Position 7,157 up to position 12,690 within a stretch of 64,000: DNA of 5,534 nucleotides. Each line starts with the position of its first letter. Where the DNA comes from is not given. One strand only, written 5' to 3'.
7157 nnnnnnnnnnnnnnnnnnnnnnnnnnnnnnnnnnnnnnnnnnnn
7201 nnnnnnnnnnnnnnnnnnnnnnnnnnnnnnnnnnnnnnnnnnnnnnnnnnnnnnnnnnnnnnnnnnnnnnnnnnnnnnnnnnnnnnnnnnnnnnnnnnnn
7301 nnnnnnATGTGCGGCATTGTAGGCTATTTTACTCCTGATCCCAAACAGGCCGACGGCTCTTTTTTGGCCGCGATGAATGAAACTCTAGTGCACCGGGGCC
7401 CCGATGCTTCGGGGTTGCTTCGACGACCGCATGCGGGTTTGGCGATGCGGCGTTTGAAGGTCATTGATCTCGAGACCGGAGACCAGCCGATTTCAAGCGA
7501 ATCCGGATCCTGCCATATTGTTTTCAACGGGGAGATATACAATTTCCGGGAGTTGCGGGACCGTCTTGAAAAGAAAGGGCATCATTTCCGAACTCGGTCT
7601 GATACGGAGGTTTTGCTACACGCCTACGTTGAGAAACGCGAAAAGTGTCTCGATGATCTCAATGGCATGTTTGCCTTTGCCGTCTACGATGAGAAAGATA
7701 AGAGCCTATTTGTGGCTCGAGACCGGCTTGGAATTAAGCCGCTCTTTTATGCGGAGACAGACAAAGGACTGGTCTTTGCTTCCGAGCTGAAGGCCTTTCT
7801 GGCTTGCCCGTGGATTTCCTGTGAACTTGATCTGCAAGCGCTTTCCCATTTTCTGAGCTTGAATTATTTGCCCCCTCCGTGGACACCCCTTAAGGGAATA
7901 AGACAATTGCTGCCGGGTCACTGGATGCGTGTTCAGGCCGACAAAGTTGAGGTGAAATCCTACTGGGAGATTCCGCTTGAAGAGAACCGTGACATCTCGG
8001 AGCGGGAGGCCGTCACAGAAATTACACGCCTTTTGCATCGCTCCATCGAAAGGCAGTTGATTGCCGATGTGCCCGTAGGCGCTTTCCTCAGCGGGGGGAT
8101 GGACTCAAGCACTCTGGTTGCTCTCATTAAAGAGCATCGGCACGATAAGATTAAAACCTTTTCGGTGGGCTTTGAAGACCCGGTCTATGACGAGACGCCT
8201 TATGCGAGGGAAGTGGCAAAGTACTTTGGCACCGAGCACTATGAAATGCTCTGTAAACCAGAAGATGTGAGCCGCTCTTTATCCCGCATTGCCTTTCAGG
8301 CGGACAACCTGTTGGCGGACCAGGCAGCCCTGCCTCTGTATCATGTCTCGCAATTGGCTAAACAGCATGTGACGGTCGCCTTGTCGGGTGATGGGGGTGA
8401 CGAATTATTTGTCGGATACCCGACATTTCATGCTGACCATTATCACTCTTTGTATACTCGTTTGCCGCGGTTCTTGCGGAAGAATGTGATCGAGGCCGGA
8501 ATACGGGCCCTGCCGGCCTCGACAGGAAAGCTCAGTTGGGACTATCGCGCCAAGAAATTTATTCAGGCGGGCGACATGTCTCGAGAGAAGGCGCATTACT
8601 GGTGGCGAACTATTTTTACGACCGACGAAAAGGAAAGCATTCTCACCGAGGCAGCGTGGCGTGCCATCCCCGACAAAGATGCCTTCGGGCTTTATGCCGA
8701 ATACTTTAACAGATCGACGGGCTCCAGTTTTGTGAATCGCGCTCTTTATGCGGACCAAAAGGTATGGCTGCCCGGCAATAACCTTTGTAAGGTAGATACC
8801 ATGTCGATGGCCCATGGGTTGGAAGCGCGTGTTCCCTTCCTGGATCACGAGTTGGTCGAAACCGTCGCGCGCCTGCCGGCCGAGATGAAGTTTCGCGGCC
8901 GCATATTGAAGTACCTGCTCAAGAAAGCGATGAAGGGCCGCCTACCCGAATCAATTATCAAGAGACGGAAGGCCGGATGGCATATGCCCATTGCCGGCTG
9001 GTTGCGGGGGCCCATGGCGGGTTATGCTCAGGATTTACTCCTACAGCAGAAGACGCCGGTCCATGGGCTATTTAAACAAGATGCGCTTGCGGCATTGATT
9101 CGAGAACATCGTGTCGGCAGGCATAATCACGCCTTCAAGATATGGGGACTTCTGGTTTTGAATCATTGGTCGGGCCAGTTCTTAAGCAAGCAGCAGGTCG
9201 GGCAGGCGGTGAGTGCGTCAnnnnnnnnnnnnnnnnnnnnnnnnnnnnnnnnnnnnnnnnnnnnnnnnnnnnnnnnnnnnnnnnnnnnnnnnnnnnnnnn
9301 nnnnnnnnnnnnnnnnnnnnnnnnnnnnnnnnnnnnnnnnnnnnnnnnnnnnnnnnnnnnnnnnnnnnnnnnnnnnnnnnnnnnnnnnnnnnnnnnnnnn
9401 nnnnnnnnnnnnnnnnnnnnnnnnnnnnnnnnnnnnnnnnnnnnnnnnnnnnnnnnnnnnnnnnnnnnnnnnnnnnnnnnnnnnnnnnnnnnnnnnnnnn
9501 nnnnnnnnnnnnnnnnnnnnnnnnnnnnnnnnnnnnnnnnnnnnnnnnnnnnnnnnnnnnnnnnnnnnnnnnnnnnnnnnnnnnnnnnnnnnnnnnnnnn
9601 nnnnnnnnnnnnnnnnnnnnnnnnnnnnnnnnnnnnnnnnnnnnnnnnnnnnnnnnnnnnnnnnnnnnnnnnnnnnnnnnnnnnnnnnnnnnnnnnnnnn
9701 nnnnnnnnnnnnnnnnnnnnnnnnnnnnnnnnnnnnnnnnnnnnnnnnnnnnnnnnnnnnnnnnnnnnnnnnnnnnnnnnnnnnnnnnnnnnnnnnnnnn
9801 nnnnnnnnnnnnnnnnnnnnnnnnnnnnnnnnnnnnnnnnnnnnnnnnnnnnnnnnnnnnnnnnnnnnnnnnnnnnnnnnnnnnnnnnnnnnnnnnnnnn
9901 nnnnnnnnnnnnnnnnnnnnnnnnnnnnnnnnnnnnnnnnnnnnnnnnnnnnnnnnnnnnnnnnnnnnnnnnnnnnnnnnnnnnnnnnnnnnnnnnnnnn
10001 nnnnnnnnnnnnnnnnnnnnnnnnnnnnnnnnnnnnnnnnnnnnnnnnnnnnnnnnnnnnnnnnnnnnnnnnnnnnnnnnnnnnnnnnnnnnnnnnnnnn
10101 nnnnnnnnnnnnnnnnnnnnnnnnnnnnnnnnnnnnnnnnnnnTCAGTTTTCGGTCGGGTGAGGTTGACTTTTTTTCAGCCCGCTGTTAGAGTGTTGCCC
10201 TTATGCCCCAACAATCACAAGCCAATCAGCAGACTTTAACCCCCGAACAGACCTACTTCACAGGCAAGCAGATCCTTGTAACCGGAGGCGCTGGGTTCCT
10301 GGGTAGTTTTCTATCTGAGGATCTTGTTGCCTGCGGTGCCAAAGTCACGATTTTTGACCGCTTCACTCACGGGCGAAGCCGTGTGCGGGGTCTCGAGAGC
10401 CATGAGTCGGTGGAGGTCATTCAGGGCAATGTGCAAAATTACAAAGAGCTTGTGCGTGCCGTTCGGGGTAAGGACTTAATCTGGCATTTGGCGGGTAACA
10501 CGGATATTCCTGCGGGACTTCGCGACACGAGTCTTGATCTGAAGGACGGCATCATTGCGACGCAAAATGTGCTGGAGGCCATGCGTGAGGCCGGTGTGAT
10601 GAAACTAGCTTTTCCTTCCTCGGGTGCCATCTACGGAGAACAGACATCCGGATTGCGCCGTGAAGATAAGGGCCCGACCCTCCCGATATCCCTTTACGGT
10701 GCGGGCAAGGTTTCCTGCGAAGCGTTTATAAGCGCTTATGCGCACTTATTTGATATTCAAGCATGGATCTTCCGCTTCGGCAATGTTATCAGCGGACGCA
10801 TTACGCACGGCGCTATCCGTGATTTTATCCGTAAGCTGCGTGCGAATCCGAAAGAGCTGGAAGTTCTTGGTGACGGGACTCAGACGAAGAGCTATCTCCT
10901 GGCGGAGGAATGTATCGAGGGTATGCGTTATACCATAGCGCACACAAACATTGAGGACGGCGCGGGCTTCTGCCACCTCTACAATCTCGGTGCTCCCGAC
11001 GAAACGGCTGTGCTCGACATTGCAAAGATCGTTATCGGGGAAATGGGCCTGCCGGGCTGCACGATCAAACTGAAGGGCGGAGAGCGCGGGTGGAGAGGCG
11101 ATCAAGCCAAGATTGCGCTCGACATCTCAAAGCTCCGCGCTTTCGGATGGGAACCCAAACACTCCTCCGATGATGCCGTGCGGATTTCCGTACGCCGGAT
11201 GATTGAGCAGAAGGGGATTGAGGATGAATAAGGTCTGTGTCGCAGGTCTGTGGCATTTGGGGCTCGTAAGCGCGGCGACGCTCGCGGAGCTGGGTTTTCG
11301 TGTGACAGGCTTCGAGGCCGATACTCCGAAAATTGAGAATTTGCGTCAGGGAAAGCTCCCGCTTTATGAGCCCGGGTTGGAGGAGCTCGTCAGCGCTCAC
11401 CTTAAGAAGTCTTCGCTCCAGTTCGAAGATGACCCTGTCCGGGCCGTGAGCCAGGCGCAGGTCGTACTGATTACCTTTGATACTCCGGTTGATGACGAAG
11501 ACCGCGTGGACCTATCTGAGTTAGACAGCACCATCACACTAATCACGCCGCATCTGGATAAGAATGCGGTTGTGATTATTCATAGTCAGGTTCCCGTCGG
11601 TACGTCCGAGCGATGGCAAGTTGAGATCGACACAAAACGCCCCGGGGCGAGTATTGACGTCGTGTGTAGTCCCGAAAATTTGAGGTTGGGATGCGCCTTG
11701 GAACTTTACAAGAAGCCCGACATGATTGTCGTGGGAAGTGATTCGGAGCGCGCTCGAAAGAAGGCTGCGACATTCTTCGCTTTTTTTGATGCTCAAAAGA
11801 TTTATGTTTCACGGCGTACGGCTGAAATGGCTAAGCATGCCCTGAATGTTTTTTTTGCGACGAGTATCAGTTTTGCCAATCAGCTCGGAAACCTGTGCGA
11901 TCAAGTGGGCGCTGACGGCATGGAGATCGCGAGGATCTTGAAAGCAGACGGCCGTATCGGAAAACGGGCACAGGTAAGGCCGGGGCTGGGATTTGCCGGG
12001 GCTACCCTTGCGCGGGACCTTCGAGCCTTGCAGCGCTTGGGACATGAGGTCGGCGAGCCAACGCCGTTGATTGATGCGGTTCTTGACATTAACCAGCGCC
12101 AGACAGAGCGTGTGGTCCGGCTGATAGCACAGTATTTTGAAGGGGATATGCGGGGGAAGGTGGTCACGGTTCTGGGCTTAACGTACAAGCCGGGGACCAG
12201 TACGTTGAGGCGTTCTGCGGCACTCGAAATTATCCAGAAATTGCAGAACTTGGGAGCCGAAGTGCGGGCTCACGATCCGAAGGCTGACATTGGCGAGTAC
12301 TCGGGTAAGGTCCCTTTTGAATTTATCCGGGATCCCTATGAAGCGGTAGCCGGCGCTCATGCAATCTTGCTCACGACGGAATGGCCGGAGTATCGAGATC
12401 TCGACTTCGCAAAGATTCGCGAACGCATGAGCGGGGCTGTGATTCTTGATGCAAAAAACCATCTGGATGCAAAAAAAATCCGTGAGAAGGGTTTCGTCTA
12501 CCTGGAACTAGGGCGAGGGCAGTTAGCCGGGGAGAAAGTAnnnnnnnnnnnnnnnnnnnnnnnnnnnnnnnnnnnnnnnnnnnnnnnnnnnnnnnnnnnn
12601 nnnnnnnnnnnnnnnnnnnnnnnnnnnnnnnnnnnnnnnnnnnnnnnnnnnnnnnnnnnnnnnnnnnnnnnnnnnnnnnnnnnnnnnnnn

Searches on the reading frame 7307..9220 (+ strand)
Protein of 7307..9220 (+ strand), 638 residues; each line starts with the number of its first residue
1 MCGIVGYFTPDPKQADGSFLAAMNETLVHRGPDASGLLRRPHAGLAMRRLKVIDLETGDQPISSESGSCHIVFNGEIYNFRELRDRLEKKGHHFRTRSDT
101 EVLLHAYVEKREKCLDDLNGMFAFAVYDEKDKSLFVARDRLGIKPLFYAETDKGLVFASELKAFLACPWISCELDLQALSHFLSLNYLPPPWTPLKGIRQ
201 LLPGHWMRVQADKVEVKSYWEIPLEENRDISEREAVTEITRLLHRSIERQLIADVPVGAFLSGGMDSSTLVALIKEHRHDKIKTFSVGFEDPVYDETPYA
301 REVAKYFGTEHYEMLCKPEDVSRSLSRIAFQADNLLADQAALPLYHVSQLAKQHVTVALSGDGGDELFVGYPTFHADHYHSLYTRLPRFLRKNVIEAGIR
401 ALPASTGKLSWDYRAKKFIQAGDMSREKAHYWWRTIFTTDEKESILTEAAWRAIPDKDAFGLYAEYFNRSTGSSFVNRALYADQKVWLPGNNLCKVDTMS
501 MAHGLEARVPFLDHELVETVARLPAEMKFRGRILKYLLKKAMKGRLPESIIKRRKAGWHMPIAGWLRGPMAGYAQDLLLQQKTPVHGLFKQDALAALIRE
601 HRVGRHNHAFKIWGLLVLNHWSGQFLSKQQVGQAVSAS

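Call 11: search_protein_families(library=pfam, proteins=[window:7307-9220:+], max_evalue=0.01)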
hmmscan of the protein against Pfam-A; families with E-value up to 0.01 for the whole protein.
window:7307-9220:+ (638 aa): 5 families
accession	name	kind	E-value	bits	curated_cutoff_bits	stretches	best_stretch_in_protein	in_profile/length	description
PF00733.27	Asn_synthase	-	5e-104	349.2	21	1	239-621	2-352/354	Asparagine synthase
PF13537.11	GATase_7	-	9.3e-49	165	25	1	48-166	2-123/123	Glutamine amidotransferase domain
PF13522.11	GATase_6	-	1.6e-41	141.8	27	1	32-160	1-130/130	Glutamine amidotransferase domain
PF12481.13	DUF3700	-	6.3e-07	29.5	27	1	111-160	115-171/228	Aluminium induced protein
PF06508.19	QueC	-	0.00052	20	22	1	260-314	5-58/210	Queuosine biosynthesis protein QueC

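Call 12: search_protein_families(library=ncbifam, proteins=[window:7307-9220:+], max_evalue=0.01)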
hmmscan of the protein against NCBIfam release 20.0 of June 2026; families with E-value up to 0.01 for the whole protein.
window:7307-9220:+ (638 aa): 11 families
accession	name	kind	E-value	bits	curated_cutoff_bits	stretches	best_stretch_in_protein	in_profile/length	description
TIGR03108.1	eps_aminotran_1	hypoth_equivalog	1.9e-175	585.2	816.9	1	1-620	1-623/628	XrtA/PEP-CTERM system amidotransferase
TIGR01536.1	asn_synth_AEB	equivalog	1.9e-154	515.5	267.1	1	2-557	1-516/517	asparagine synthase (glutamine-hydrolyzing)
TIGR03104.1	trio_amidotrans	equivalog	4e-131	438.1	570.1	2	1-372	1-381/589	N-acetylglutaminylglutamine amidotransferase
NF006949.0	PRK09431.1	equivalog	3.5e-100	336.1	499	3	1-165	1-166/554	asparagine synthase B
NF033535.1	lass_lactam_cya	exception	1.2e-70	238.9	525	2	1-367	1-375/668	lasso peptide isopeptide bond-forming cyclase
NF033561.1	macrolact_Ik_Al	subfamily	2.3e-23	82.6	300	1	123-556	82-490/561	albusnodin/ikarugamycin family macrolactam cyclase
TIGR01134.1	purF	equivalog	3.7e-16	59.5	350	1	59-164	84-199/432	amidophosphoribosyltransferase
NF001484.0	PRK00331.1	subfamily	5.3e-14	51.5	381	1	61-166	87-200/601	isomerizing glutamine--fructose-6-phosphate transaminase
TIGR01135.1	glmS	equivalog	1.1e-13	50.6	418.05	1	61-166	86-199/607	glutamine--fructose-6-phosphate transaminase (isomerizing)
TIGR00552.1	nadE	equivalog_domain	0.00073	18.8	63.65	1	234-378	4-152/251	NAD(+) synthase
TIGR00364.1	TIGR00364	equivalog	0.0056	16.2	150.3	0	260-312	4-55/201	7-cyano-7-deazaguanine synthase QueC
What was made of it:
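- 7307..9223 (+): Glutamine-dependent AsnB-like amidotransferase, 638 aa. TIGR03108 (XrtA/PEP-CTERM amidotransferase) scores 585 bits against a cut-off of 817 (calls 11, 12).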

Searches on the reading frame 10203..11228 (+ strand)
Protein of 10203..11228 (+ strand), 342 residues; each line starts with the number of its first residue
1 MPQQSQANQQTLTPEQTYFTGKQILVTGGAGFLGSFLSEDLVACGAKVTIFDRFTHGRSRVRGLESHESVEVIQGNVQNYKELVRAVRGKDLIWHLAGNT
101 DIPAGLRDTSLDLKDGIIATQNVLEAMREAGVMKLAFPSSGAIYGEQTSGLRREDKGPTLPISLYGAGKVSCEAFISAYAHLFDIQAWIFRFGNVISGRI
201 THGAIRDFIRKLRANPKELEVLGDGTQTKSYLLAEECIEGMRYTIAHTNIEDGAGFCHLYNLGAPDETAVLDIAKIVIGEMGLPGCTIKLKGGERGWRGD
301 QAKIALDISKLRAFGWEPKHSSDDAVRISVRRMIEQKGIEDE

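Call 14: search_protein_families(library=pfam, proteins=[window:10203-11228:+], max_evalue=0.001)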
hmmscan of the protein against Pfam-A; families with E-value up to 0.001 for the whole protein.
window:10203-11228:+ (342 aa): 9 families
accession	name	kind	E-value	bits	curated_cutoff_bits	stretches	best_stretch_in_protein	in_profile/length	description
PF01370.27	Epimerase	-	1.1e-34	120.3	20.9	1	24-249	1-229/240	NAD dependent epimerase/dehydratase family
PF16363.11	GDP_Man_Dehyd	-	1e-31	111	27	1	25-327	1-330/332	GDP-mannose 4,6 dehydratase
PF01073.25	3Beta_HSD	-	1.9e-14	53.8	22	1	25-147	1-123/280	3-beta hydroxysteroid dehydrogenase/isomerase family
PF04321.23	RmlD_sub_bind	-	2.5e-12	46.9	27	1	23-283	2-233/287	RmlD substrate binding domain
PF13460.12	NAD_binding_10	-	1.1e-11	45.3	27.2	1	28-149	1-107/184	NAD(P)H-binding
PF02719.21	Polysacc_synt_2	-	6.6e-11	42.4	20.2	1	24-199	1-175/293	Polysaccharide biosynthesis protein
PF05368.20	NmrA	-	2.9e-07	30.8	27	1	22-140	3-106/298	NmrA-like family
PF07993.18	NAD_binding_4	-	4.3e-05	23.2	20.1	0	26-206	1-217/258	Male sterility protein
PF03435.24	Sacchrp_dh_NADP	-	0.00028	21.7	25.1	1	29-100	5-79/129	Saccharopine dehydrogenase NADP binding domain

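Call 71: search_protein_families(library=ncbifam, proteins=[window:10203-11228:+], max_evalue=0.00001)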
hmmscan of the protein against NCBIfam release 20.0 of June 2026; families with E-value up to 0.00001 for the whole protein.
window:10203-11228:+ (342 aa): 22 families
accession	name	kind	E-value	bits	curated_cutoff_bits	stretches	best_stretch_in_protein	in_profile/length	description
TIGR01181.1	dTDP_gluc_dehyt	equivalog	6.3e-31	107.6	365.1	1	23-335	1-313/321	dTDP-glucose 4,6-dehydratase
TIGR01179.1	galE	equivalog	1.1e-26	93.5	262.3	1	23-321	1-312/332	UDP-glucose 4-epimerase GalE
TIGR04180.1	EDH_00030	hypoth_equivalog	6.7e-25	87.8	475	1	24-284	1-259/297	NAD-dependent 4,6-dehydratase LegB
TIGR03466.1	HpnA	hypoth_equivalog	3.5e-16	59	367.65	1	23-166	2-139/327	hopanoid-associated sugar epimerase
NF011728.1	PRK15181.1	equivalog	1.3e-15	57.2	760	1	20-278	14-279/348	Vi polysaccharide biosynthesis UDP-N-acetylglucosaminuronic acid C-4 epimerase TviC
NF007956.0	PRK10675.1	subfamily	3.1e-15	56.1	394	1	23-176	2-160/338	UDP-glucose 4-epimerase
NF043036.1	ErythonDh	equivalog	6e-15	55.2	325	1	23-181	2-165/321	D-erythronate dehydrogenase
NF042422.1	oxyalk_red_OleD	equivalog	4.7e-14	52.5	580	1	23-145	2-115/329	2-alkyl-3-oxoalkanoate reductase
TIGR02197.1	heptose_epim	equivalog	1.6e-13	50.5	274.6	1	24-199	1-174/316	ADP-glyceromanno-heptose 6-epimerase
NF042423.1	oxyalk_red_Shew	equivalog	4.5e-12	45.7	580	1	22-174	9-154/331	2-alkyl-3-oxoalkanoate reductase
TIGR02622.1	CDP_4_6_dhtase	equivalog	5.7e-12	45.4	278.45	1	19-330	2-327/352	CDP-glucose 4,6-dehydratase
NF052578.1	StrlDmthSdmBMthl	equivalog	2.9e-10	40.4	600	1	24-152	3-125/328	sterol demethylase protein SdmB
TIGR04130.1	FnlA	equivalog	4.6e-10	38.9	730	1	19-249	2-217/337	UDP-N-acetylglucosamine 4,6-dehydratase/5-epimerase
TIGR03589.1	PseB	equivalog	5.6e-10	38.7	407.75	1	19-232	2-202/324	UDP-N-acetylglucosamine 4,6-dehydratase (inverting)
NF041293.1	G6PDh_Azf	equivalog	9.6e-09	35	400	1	22-196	3-183/252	NAD-dependent glucose-6-phosphate dehydrogenase Azf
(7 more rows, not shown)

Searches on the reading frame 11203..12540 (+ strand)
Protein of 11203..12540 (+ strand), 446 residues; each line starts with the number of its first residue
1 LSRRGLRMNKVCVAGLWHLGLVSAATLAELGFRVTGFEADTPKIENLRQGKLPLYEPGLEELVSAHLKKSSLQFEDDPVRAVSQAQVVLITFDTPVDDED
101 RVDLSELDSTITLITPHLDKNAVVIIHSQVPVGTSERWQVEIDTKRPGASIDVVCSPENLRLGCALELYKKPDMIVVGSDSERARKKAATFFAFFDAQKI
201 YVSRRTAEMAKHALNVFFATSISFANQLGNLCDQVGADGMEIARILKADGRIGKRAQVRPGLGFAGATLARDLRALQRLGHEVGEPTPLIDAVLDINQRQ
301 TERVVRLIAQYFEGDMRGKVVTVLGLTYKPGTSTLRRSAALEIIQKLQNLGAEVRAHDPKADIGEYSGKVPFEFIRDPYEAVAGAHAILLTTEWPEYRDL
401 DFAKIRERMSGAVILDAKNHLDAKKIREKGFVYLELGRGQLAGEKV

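Call 14: search_protein_families(library=pfam, proteins=[window:11203-12540:+], max_evalue=0.001)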
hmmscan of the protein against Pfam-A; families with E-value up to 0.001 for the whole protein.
window:11203-12540:+ (446 aa): 3 families
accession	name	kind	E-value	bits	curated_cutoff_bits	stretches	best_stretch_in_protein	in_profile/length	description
PF03721.20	UDPG_MGDP_dh_N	-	2e-40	138.8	27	1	10-187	2-183/187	UDP-glucose/GDP-mannose dehydrogenase family, NAD binding domain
PF03720.21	UDPG_MGDP_dh_C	-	1.4e-29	103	30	1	323-422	2-102/103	UDP-glucose/GDP-mannose dehydrogenase family, UDP binding domain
PF00984.24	UDPG_MGDP_dh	-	6.4e-24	84.3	25.4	1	205-298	1-93/94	UDP-glucose/GDP-mannose dehydrogenase family, central domain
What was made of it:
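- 9220..13559 (+): Four further tightly packed genes: SAM methyltransferase (9220-10143), SDR (10203-11231), nucleotide-sugar 6-dehydrogenase (11224-12543) and Gfo/MocA oxidoreductase (12540-13559). Together they point to supply of a uronic-acid-type sugar. Pfam (call 14).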

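Call 71: search_protein_families(library=ncbifam, proteins=[window:11224-12540:+], max_evalue=0.00001)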
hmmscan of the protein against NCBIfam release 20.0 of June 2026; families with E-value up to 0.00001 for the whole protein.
window:11224-12540:+ (439 aa): 7 families
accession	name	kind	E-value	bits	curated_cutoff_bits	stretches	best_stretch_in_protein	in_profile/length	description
TIGR03026.1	NDP-sugDHase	subfamily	5.5e-101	338.3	189.8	1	3-412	2-413/413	nucleotide sugar dehydrogenase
NF047673.2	TeichurnBiosyTuaD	equivalog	1.5e-94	317.6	700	1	1-435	1-435/439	UDP-glucose 6-dehydrogenase TuaD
NF041297.1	UDPGDh_AglM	equivalog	9e-74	248.9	670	1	3-416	2-419/429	UDP-glucose 6-dehydrogenase AglM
NF040825.1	UDPMaNacDH_Arch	equivalog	4.1e-45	154.4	750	1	3-433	2-417/418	UDP-N-acetyl-D-mannosamine dehydrogenase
NF008286.0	PRK11064.1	equivalog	2e-33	115.6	459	1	2-355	4-365/420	UDP-N-acetyl-D-mannosamine dehydrogenase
NF011631.0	PRK15057.1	equivalog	6.9e-21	74.8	757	1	58-352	52-337/388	UDP-glucose 6-dehydrogenase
NF011729.0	PRK15182.1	equivalog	3.5e-09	35.9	592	1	3-359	8-362/425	Vi polysaccharide biosynthesis UDP-N-acetylglucosamine C-6 dehydrogenase TviB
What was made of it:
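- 9220..13559 (+): NCBIfam gives NDP-sugar dehydrogenase at 338 bits, above its cut-off of 190, and TuaD-like at 318 bits (call 71).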
